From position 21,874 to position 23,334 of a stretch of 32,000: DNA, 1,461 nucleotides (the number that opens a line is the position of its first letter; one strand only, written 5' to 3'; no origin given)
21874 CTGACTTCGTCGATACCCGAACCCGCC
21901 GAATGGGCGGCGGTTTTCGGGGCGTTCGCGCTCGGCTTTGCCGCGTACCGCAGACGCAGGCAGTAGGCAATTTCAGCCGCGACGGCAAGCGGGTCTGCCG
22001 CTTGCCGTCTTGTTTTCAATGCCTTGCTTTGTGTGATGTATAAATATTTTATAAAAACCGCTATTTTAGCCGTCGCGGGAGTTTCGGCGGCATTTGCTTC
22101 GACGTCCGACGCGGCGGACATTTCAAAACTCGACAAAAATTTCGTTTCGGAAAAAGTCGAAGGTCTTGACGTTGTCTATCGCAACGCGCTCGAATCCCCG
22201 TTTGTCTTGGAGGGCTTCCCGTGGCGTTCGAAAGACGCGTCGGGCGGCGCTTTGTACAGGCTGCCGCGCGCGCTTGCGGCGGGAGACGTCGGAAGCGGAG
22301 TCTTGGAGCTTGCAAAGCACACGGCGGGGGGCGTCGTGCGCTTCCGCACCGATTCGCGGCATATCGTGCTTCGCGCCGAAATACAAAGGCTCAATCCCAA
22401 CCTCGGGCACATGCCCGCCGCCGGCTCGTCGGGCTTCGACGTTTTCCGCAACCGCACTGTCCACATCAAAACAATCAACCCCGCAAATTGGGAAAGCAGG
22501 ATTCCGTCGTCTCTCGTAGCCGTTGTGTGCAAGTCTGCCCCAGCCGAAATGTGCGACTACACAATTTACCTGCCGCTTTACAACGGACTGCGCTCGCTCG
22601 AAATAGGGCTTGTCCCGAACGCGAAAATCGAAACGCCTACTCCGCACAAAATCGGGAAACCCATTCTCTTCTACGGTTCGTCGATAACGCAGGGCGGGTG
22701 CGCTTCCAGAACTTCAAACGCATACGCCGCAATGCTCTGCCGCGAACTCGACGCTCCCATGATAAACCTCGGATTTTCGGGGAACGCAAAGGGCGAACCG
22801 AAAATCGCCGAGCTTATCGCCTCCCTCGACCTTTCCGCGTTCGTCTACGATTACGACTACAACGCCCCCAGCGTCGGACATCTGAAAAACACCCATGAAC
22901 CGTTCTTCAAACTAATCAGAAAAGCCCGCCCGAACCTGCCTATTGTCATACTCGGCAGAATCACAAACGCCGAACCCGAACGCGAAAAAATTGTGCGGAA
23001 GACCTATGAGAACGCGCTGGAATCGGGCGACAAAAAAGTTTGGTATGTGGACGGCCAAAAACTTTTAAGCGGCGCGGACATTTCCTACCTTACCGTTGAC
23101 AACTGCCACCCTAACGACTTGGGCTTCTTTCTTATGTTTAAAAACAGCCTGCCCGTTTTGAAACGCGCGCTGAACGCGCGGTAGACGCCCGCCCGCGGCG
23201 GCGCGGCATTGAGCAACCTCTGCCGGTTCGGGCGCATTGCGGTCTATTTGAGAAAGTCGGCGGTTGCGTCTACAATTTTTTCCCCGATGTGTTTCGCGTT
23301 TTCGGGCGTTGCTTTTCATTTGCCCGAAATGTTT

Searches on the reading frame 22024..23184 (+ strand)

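Call 13: search_protein_families(library=pfam, proteins=[window:22024-23184:+], max_evalue=0.001)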
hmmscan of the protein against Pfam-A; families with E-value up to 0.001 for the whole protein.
window:22024-23184:+ (386 aa): 3 families
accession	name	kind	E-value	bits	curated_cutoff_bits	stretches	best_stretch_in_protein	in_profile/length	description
PF14606.12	Lipase_GDSL_3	-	1.7e-32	113.6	27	1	212-372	2-170/178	GDSL-like Lipase/Acylhydrolase family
PF14607.12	GxDLY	-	2.2e-24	86.3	27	1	51-202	2-146/146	N-terminus of Esterase_SGNH_hydro-type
PF13472.12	Lipase_GDSL_2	-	2.2e-07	32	32.9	1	216-367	1-175/178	GDSL-like Lipase/Acylhydrolase family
